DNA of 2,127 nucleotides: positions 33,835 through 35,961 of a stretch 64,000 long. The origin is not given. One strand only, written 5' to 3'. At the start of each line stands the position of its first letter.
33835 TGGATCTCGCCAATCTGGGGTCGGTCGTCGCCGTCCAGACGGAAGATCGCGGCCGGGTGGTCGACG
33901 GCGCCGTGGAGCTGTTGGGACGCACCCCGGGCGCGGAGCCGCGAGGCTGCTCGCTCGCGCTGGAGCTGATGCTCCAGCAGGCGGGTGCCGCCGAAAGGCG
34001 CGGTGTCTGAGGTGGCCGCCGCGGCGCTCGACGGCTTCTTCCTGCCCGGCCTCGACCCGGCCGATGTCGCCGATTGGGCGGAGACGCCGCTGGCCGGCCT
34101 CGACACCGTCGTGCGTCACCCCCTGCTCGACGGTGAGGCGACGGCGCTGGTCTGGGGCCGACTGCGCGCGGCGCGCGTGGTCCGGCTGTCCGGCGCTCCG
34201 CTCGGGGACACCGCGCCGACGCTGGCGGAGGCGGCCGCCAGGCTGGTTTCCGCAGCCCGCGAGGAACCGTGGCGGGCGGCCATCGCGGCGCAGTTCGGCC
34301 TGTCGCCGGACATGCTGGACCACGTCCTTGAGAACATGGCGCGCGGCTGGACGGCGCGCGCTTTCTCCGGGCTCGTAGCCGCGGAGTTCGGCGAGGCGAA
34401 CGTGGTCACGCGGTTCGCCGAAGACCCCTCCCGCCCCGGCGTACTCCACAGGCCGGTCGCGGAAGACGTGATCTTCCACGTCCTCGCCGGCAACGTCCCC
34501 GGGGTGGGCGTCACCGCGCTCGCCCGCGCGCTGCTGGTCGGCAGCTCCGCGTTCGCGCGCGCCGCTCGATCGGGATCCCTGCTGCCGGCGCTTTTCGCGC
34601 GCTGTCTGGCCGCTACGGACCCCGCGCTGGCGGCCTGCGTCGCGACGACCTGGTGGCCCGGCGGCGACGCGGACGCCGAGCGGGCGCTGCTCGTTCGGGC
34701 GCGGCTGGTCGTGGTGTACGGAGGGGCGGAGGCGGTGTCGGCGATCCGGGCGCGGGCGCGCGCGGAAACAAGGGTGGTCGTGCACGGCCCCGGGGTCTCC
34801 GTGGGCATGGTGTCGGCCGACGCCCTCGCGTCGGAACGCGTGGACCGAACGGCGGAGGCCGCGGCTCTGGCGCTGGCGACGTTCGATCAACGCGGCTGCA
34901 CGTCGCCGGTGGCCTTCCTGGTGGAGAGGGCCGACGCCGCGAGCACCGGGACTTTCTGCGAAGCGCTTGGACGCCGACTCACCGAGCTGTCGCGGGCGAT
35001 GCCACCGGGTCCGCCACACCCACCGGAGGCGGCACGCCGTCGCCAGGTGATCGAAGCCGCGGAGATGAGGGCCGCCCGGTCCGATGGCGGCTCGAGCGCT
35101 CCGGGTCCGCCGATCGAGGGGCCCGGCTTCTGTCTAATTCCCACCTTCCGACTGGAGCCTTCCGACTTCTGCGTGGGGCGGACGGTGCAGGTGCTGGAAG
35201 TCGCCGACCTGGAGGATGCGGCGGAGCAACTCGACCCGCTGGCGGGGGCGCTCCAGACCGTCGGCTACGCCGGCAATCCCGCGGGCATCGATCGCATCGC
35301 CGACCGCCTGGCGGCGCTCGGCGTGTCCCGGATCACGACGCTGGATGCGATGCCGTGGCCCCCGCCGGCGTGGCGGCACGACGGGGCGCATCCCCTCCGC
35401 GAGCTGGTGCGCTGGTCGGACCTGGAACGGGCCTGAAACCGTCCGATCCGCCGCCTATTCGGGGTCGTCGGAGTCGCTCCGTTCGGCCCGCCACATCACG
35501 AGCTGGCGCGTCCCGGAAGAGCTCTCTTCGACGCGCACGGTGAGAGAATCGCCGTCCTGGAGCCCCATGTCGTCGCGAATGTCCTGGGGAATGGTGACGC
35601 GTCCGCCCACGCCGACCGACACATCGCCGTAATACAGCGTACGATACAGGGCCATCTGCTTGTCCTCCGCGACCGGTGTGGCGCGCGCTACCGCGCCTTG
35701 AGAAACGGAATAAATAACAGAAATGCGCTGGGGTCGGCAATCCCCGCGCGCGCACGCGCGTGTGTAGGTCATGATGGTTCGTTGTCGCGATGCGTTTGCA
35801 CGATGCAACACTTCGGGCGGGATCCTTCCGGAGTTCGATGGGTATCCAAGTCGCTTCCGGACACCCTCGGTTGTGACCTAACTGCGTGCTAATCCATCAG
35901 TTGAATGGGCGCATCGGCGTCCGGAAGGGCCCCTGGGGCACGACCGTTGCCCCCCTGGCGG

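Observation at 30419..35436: Four-gene translationally coupled operon: lipoprotein, DUF255-thioredoxin, LuxE and LuxC, with no luciferase genes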

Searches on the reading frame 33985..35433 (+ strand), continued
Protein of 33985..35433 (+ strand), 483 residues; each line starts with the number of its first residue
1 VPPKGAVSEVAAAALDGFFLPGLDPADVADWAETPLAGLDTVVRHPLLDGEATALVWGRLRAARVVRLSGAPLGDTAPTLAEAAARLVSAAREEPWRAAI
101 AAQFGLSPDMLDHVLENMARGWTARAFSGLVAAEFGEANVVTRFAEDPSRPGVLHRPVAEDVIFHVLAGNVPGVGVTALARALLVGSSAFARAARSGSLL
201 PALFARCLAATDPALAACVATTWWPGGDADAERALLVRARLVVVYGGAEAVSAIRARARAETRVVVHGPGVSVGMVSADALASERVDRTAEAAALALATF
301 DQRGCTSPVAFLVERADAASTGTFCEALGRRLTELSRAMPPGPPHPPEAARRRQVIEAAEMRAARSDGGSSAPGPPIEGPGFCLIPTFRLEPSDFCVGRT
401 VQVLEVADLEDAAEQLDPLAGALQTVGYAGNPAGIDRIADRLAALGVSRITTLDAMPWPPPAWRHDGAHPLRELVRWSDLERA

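Call 20: find_related_loci(query=A1, collection=genome_contigs, flank=8000)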
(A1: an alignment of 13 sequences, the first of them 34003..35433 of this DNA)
Query A1 (477 aa) in genome_contigs; peptide patterns used: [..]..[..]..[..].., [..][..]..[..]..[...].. (x = any residue, [..] = any of these).
444 stretches matched a pattern; 394 encode a relative of the query (tblastn E <= 1e-3); the best 80 are kept; 80 distinct loci.
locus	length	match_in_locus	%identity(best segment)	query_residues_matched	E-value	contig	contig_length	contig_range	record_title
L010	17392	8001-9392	53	6-475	3e-120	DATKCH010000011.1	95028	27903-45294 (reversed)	MAG TPA_asm: Longimicrobiales bacterium isolate SMAG_U14441 k141_804212, whole genome shotgun sequence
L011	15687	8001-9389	43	9-475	4e-88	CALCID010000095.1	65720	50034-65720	MAG TPA_asm: uncultured bacterium isolate SRR5251193_bin.0_CONCOCT_v1.1_MAG genome assembly, contig: ERZ795068.715, whol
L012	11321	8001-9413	42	8-475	8e-86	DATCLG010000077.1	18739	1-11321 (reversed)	MAG TPA_asm: Longimicrobiales bacterium isolate SMAG_U7116 k141_374858, whole genome shotgun sequence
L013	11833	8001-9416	41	5-475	1e-81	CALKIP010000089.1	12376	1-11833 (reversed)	MAG TPA_asm: uncultured bacterium isolate SRR6713625_bin.14_CONCOCT_v1.1_MAG genome assembly, contig: ERZ794971.3124, wh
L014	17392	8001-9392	43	9-475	4e-80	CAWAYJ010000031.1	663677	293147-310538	MAG: uncultured Gemmatimonadales bacterium isolate MFD05684.bin.1.259 genome assembly, contig: contig_856, whole genome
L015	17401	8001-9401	42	5-475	1e-78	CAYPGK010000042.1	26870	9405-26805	MAG TPA_asm: uncultured Gemmatimonadaceae bacterium isolate SRP268622_co1_34 genome assembly, contig: NODE_3645_length_2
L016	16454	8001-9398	41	9-475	1e-74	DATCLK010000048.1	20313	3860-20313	MAG TPA_asm: Longimicrobiales bacterium isolate SMAG_U7120 k141_829114, whole genome shotgun sequence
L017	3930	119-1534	40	2-475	9e-75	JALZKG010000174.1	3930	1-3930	MAG: Gemmatimonadota bacterium isolate MSU bin1 SD1457-59_k127_2022721, whole genome shotgun sequence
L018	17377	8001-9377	40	9-475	2e-74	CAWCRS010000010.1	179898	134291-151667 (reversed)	MAG: uncultured Gemmatimonadales bacterium isolate MFD04944.bin.1.316 genome assembly, contig: contig_68387, whole genom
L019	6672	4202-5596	39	6-475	2e-74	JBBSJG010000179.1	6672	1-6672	MAG: Longimicrobiales bacterium isolate LS4_maxbin2.074 LS4_maxbin2.074_K_747499_L_6672_cov_14.5832, whole genome shotgu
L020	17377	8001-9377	39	9-475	2e-74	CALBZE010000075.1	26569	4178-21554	MAG TPA_asm: uncultured bacterium isolate SRR5251193_bin.70_CONCOCT_v1.1_MAG genome assembly, contig: ERZ795068.2220, wh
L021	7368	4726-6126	40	7-475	3e-74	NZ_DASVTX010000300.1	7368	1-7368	MAG: Longimicrobium sp. isolate SMAG_U3302 k141_103705, whole genome shotgun sequence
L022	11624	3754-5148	43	9-475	8e-74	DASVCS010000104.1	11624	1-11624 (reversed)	MAG TPA_asm: Longimicrobiales bacterium isolate SMAG_U2013 k141_673372, whole genome shotgun sequence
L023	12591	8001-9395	39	9-475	7e-73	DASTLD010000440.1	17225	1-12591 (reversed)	MAG TPA_asm: Longimicrobium sp. isolate SMAG_U2535 k141_730651, whole genome shotgun sequence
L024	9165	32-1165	42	91-475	5e-73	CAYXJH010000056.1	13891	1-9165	MAG TPA_asm: uncultured Gemmatimonadaceae bacterium isolate SRP217488_co1_29 genome assembly, contig: NODE_3090_length_1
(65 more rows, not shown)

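Call 24: search_protein_families(library=pfam, proteins=[L005:2474-3181:+, L005:4534-6255:+, L005:6255-6881:+, L001:5876-7972:+, L001:5107-5673:+, L001:4534-5076:+, L008:5708-6895:+], max_evalue=1)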
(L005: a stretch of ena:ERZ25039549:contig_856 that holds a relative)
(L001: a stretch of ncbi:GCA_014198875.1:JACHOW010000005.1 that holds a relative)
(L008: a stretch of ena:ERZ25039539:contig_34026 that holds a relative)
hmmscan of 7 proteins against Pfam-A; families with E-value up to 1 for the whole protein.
L005:2474-3181:+ (236 aa): 0 families

L005:4534-6255:+ (574 aa): 2 families
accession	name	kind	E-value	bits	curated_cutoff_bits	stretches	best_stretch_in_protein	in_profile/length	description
PF01103.29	Omp85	-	3.3e-09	37.2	24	1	326-558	116-307/325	Omp85 superfamily domain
PF04519.19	Bactofilin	-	0.088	13.5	27.9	1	47-104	27-81/98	Polymer-forming cytoskeletal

L005:6255-6881:+ (209 aa): 2 families
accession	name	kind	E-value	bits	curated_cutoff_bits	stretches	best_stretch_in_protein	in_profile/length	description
PF14334.11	DUF4390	-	2e-08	34.3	27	1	52-151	29-136/161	Domain of unknown function (DUF4390)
PF13432.12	TPR_16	-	0.32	11.9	32.7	1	112-135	9-30/65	Tetratricopeptide repeat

L001:5876-7972:+ (699 aa): 1 family
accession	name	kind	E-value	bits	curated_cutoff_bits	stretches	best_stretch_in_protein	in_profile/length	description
PF18939.6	DUF5686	-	3.8e-08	32.7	39.2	1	144-293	114-252/669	Family of unknown function (DUF5686)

L001:5107-5673:+ (189 aa): 0 families

L001:4534-5076:+ (181 aa): 5 families
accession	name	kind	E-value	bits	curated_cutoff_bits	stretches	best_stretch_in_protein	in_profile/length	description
PF14361.12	RsbRD_N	-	1.5e-07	32.5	24.3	1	24-116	5-103/104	RsbT co-antagonist protein rsbRD N-terminal domain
PF09385.16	HisK_N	-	0.00077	19.9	24.4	1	62-149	41-128/129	Histidine kinase N terminal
PF08278.16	DnaG_DnaB_bind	-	0.044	14.6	29.1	1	6-81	25-103/124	DNA primase DnaG DnaB-binding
PF02592.20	Vut_1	-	0.11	13.3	27.2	1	91-149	18-77/152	Putative vitamin uptake transporter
PF07217.16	Het-C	-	0.21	10.5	21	1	15-151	309-418/561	Heterokaryon incompatibility protein Het-C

L008:5708-6895:+ (396 aa): 16 families
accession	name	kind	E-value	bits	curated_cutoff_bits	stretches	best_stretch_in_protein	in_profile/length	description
PF01266.30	DAO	-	8e-50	170.8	27.9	1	21-376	1-352/353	FAD dependent oxidoreductase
PF00890.30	FAD_binding_2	-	9.4e-08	32.1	20.4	1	21-72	1-52/414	FAD binding domain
PF12831.13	FAD_oxidored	-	4.4e-07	30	27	1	21-62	1-43/416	FAD dependent oxidoreductase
PF01134.28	GIDA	-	3.6e-06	26.7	22.1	1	21-51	1-33/391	Glucose inhibited division protein A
PF01494.25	FAD_binding_3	-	9.1e-06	25.6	22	1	20-53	2-35/349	FAD binding domain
PF07992.20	Pyr_redox_2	-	9.2e-06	25.7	26.1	1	21-52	2-33/291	Pyridine nucleotide-disulphide oxidoreductase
PF13450.12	NAD_binding_8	-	2.6e-05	24.8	21.9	1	24-52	1-30/68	NAD(P)-binding Rossmann-like domain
PF13738.12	Pyr_redox_3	-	7.4e-05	22.6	30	1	23-55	1-34/305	Pyridine nucleotide-disulphide oxidoreductase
PF01946.23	Thi4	-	0.00022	21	26.2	1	20-51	18-50/235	Thi4 family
PF03486.20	HI0933_like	-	0.0033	17.3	50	1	21-51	2-32/244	HI0933-like protein Rossmann domain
PF01262.27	AlaDh_PNT_C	-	0.0099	15.8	23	1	16-49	23-58/214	Alanine dehydrogenase/PNT, C-terminal domain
PF04820.20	Trp_halogenase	-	0.012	14.9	21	1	21-55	1-39/458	Tryptophan halogenase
PF01593.30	Amino_oxidase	-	0.03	14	19.8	1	29-51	1-23/443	Flavin containing amine oxidoreductase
PF00070.33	Pyr_redox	-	0.18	12.8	22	1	22-51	2-31/82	Pyridine nucleotide-disulphide oxidoreductase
PF02737.24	3HCDH_N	-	0.29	11.5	22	1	22-51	2-31/180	3-hydroxyacyl-CoA dehydrogenase, NAD binding domain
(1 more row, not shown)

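Call 26: search_solved_structures(query=window:34003-35433:+, max_evalue=0.01, show_alignments=2)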
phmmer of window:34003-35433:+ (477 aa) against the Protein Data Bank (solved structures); distinct sequences matched with E-value up to 0.01: 1.
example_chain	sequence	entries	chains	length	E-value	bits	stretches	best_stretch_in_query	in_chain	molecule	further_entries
7xc6_A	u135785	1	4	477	4.7e-07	32.4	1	121-327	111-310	Long-chain acyl-protein thioester reductase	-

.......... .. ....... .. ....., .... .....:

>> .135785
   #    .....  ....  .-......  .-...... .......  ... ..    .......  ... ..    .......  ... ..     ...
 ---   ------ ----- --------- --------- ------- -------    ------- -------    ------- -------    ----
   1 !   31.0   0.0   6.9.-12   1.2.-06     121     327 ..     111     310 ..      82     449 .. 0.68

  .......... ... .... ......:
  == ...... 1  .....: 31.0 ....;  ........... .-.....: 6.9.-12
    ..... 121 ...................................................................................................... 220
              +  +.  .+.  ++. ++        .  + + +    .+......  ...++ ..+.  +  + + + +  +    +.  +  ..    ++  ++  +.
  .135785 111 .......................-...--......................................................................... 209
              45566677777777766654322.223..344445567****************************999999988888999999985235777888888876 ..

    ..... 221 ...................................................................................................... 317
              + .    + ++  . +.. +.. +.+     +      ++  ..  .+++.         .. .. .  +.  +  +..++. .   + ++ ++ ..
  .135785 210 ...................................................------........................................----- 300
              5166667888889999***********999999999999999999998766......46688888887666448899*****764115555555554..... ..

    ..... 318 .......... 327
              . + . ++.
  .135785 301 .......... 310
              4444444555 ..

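Call 40: find_encoding_contigs(protein=P0102, flank=7000, max_places=1)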
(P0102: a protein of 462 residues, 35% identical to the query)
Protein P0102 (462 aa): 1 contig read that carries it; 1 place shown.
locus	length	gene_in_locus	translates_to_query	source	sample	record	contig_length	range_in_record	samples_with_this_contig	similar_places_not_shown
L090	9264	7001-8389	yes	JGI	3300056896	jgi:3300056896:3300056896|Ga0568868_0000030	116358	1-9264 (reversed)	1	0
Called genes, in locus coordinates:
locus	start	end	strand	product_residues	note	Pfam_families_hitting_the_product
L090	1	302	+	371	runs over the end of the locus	PF13480:Acetyltransf_6 (faint)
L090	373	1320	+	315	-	PF01073:3Beta_HSD, PF01370:Epimerase, PF02719:Polysacc_synt_2 (weak), PF04321:RmlD_sub_bind, PF05368:NmrA, PF07993:NAD_binding_4 (faint), PF13460:NAD_binding_10, PF16363:GDP_Man_Dehyd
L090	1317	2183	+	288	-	PF14378:PAP2_3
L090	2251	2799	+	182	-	PF07638:Sigma70_ECF (weak), PF04542:Sigma70_r2, PF08281:Sigma70_r4_2, PF04545:Sigma70_r4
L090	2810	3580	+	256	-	-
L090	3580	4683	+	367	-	PF00595:PDZ (faint), PF13180:PDZ_2 (weak), PF14685:PDZ_Tricorn (faint), PF17820:PDZ_6, PF13180:PDZ_2, PF17820:PDZ_6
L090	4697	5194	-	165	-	PF13279:4HBT_2, PF03061:4HBT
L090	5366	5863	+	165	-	-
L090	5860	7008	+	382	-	PF04443:LuxE (weak)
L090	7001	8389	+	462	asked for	PF05893:LuxC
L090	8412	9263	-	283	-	?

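Call 41: find_encoding_contigs(protein=P0114, flank=7000, max_places=1)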
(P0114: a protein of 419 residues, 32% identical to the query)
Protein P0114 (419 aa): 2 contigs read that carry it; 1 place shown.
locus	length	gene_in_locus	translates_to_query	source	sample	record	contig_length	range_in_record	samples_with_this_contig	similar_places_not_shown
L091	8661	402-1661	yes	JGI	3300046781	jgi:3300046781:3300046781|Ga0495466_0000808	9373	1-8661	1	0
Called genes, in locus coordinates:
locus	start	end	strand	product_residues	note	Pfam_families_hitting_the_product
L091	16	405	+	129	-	PF04443:LuxE (weak)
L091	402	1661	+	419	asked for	PF05893:LuxC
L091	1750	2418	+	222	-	PF00484:Pro_CA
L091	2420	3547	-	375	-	-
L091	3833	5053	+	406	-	PF07992:Pyr_redox_2, PF00070:Pyr_redox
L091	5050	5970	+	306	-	PF04542:Sigma70_r2, PF08281:Sigma70_r4_2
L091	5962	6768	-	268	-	PF00902:TatC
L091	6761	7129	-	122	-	PF02416:TatA_B_E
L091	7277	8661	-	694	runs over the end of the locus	-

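Call 74: search_protein_representatives(protein=window:34003-35433:+)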
Query: 477 residues. Proteins with E-value up to 0.001 (for the whole library): 2227; up to 1e-10: 1238; up to 1e-30: 206. The best 150 are listed.
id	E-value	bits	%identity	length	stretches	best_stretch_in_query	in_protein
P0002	2.7e-255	864.0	87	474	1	5-477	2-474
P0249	2.6e-88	313.5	53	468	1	5-346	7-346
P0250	5.3e-84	299.3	42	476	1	5-475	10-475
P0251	2.5e-77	277.3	41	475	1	8-475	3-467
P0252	6.8e-76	272.6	40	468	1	9-476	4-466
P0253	1.2e-73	265.2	39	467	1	10-475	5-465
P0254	5.3e-72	259.7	40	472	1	54-474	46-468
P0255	2.4e-71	257.6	40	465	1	31-475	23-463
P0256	3.6e-71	257.0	41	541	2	5-281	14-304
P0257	4.2e-69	250.2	41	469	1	8-475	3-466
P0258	5.5e-69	249.8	38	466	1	8-475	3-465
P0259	1.2e-67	245.3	42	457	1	10-476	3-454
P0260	2.6e-67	244.3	41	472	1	9-476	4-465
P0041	3.0e-67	244.1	49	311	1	165-475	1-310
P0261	6.0e-67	243.1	37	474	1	9-475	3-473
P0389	1.9e-36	142.5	28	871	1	11-475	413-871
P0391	2.8e-36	141.9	34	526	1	155-474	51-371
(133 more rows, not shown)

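Call 75: search_protein_families(library=pfam, proteins=[P0389, P0256, P0106, P0391], max_evalue=0.001)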
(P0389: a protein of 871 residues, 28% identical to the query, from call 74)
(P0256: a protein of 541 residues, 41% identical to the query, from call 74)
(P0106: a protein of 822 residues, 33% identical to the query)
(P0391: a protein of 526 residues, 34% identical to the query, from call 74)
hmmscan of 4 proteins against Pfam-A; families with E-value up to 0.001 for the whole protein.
P0389 (871 aa): 3 families
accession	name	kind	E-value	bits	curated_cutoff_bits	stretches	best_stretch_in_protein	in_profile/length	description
PF05893.19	LuxC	-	3.8e-67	227.3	21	1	461-866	4-400/401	Acyl-CoA reductase (LuxC)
PF04443.18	LuxE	-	5e-21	75.5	24.9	1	48-381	39-388/391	Acyl-protein synthetase, LuxE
PF00501.34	AMP-binding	-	2.2e-07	30.4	29.9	1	269-336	312-374/384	AMP-binding enzyme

P0256 (541 aa): 1 family
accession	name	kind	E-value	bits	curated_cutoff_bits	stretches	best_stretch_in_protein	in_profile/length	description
PF05893.19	LuxC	-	2.6e-67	227.9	21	2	343-533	211-401/401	Acyl-CoA reductase (LuxC)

P0106 (822 aa): 2 families
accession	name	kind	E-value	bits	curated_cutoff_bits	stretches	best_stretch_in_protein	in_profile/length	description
PF00202.27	Aminotran_3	-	2.5e-96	323.3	30.5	1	447-821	11-403/403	Aminotransferase class-III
PF05893.19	LuxC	-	9.1e-41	140.5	21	1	31-412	9-400/401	Acyl-CoA reductase (LuxC)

P0391 (526 aa): 2 families
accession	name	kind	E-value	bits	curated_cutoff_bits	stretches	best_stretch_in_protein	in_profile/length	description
PF05893.19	LuxC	-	4.4e-78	263.4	21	1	7-368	48-401/401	Acyl-CoA reductase (LuxC)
PF00171.27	Aldedh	-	0.00016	20.8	23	1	42-258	119-321/461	Aldehyde dehydrogenase family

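Call 84: find_encoding_contigs(protein=P0110, flank=6000, max_places=1)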
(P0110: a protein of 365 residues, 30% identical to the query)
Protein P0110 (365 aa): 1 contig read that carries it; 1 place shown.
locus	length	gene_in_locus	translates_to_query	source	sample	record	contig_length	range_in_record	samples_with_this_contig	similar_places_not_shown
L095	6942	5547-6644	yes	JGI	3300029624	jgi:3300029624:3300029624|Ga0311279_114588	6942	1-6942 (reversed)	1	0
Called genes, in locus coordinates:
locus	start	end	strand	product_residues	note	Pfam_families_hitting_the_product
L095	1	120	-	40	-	?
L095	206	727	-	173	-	-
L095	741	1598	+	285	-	PF00106:adh_short, PF08659:KR, PF13561:adh_short_C2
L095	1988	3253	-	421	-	PF00999:Na_H_Exchanger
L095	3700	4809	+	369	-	PF04443:LuxE (weak)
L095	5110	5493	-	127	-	-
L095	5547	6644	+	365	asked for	PF05893:LuxC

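Call 85: find_encoding_contigs(protein=P0106, flank=6000, max_places=1)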
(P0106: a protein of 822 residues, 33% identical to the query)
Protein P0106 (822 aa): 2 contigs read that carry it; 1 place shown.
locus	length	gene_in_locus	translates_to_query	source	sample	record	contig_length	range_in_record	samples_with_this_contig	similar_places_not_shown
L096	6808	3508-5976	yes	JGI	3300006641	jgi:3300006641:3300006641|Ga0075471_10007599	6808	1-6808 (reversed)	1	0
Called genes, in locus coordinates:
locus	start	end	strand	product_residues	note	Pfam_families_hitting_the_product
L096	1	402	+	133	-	?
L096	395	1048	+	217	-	-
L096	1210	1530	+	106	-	-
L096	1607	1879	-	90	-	-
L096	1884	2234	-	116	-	PF07719:TPR_2 (faint), PF13181:TPR_8 (faint), PF13428:TPR_14 (faint), PF13432:TPR_16, PF13414:TPR_11 (weak), PF14559:TPR_19, PF13431:TPR_17 (faint)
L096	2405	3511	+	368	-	PF04443:LuxE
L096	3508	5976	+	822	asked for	PF05893:LuxC, PF00202:Aminotran_3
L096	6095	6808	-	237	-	?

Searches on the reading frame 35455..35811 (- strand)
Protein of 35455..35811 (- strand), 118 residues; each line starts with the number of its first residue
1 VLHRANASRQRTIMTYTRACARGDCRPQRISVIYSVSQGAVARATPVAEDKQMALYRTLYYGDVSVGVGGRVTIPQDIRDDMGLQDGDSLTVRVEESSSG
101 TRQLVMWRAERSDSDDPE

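Call 24: search_protein_families(library=pfam, proteins=[window:35455-35811:-], max_evalue=1)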
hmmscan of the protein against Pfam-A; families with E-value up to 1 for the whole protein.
window:35455-35811:- (118 aa): 1 family
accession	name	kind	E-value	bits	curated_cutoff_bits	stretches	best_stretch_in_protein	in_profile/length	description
PF04014.23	MazE_antitoxin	-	1.1e-05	25.7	24.7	1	70-96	8-34/48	Antidote-toxin recognition MazE, bacterial antitoxin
